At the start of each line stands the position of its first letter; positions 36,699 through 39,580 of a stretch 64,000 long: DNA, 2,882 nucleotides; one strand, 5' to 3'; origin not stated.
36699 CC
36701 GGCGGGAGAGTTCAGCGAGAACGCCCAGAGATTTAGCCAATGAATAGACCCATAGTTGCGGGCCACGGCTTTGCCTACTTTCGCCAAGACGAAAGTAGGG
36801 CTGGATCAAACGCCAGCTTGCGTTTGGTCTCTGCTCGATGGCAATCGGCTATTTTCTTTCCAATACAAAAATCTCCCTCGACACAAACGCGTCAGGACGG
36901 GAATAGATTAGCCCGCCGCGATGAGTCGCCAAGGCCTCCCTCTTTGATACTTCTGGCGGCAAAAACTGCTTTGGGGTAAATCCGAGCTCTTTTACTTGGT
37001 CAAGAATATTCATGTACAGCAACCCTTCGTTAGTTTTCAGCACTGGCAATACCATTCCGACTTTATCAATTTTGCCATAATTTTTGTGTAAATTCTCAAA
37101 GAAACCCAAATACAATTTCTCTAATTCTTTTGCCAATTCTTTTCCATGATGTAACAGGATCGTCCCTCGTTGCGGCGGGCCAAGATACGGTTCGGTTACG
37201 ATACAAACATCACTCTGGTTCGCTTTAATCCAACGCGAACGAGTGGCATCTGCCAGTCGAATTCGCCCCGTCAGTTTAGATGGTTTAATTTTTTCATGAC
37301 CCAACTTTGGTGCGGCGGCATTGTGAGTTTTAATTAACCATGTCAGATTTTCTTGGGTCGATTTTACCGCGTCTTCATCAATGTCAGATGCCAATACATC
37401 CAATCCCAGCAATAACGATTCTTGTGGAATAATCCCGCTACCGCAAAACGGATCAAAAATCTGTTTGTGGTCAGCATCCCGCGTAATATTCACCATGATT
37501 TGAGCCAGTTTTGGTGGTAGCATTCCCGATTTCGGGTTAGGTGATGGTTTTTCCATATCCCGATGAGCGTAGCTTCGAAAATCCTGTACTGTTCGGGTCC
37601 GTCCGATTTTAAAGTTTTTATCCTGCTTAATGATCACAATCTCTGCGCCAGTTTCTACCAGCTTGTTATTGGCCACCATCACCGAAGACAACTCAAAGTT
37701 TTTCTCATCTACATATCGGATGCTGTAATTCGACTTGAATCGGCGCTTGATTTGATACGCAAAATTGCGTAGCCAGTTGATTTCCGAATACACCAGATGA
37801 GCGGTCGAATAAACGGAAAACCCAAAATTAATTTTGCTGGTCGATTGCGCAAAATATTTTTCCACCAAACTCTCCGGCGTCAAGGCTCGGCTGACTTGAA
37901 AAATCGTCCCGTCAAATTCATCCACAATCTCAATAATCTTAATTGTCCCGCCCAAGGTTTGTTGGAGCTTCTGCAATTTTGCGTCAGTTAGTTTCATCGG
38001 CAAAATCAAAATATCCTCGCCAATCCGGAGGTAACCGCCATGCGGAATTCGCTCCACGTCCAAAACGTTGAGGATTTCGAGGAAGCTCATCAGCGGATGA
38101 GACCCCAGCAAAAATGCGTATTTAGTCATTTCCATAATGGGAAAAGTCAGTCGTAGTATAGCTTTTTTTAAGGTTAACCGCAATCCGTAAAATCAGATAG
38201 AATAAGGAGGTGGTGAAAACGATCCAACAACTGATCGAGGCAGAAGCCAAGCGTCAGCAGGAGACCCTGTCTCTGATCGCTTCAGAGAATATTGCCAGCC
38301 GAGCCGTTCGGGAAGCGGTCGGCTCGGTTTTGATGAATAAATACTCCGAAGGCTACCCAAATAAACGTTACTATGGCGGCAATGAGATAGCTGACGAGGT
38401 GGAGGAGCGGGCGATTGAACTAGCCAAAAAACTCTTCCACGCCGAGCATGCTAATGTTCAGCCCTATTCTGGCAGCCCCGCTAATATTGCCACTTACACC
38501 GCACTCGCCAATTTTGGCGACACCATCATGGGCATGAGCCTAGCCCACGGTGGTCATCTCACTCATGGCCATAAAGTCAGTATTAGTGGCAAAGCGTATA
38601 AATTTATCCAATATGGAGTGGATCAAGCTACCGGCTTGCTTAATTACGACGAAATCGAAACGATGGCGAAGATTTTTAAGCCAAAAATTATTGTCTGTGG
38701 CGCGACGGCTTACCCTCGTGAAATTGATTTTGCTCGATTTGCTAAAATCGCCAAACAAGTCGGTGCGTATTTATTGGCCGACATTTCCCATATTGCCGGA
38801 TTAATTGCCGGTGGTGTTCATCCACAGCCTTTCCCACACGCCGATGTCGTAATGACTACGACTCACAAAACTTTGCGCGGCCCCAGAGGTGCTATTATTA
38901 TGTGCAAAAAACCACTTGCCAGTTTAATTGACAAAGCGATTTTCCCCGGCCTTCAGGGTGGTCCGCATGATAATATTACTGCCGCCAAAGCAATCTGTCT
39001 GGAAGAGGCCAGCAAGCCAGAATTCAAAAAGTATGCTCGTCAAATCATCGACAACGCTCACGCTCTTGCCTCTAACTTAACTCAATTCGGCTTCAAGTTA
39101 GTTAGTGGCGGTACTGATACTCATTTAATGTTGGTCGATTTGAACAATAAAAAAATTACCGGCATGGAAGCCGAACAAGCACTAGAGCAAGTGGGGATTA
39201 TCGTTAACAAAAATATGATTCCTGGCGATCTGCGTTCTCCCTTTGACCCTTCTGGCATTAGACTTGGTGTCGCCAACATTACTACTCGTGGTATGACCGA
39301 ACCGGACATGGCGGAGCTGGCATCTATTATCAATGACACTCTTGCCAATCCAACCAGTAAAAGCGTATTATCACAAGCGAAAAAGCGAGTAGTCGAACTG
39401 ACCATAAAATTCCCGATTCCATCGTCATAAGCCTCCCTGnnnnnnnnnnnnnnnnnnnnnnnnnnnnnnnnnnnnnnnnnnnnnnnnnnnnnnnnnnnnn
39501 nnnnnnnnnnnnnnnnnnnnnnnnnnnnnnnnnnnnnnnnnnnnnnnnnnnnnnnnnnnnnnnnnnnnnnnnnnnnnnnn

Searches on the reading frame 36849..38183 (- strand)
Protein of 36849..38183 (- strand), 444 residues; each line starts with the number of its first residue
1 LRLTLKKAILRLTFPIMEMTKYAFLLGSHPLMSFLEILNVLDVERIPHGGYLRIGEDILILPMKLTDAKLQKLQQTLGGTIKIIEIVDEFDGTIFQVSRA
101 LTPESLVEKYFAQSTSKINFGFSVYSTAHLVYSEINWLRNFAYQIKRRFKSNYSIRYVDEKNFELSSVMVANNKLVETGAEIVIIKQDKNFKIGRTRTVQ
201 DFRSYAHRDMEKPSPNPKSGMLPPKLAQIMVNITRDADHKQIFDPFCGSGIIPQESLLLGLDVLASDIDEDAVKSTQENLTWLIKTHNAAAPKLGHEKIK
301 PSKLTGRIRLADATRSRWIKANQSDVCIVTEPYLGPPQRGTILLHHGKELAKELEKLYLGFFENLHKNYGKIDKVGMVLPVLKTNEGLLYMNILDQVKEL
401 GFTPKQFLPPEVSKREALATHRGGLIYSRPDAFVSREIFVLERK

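Call 57: search_protein_families(library=pfam, proteins=[window:36849-38183:-], max_evalue=0.00001)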
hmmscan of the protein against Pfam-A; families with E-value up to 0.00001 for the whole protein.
window:36849-38183:- (444 aa): 1 family
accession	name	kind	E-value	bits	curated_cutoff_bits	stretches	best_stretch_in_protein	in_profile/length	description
PF01170.24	UPF0020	-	1.2e-08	35.3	22.3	1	219-330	9-116/197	RMKL-like, methyltransferase domain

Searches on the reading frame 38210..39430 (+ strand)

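Call 99: search_protein_families(library=pfam, proteins=[window:38210-39430:+], max_evalue=0.00001)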
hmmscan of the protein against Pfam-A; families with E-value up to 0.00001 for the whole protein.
window:38210-39430:+ (406 aa): 2 families
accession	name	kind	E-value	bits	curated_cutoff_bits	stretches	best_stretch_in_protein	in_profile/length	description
PF00464.25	SHMT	-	7.2e-154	512.6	27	1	4-374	7-399/399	Serine hydroxymethyltransferase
PF00155.27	Aminotran_1_2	-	2.2e-08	34.1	19.7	1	55-363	38-355/361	Aminotransferase class I and II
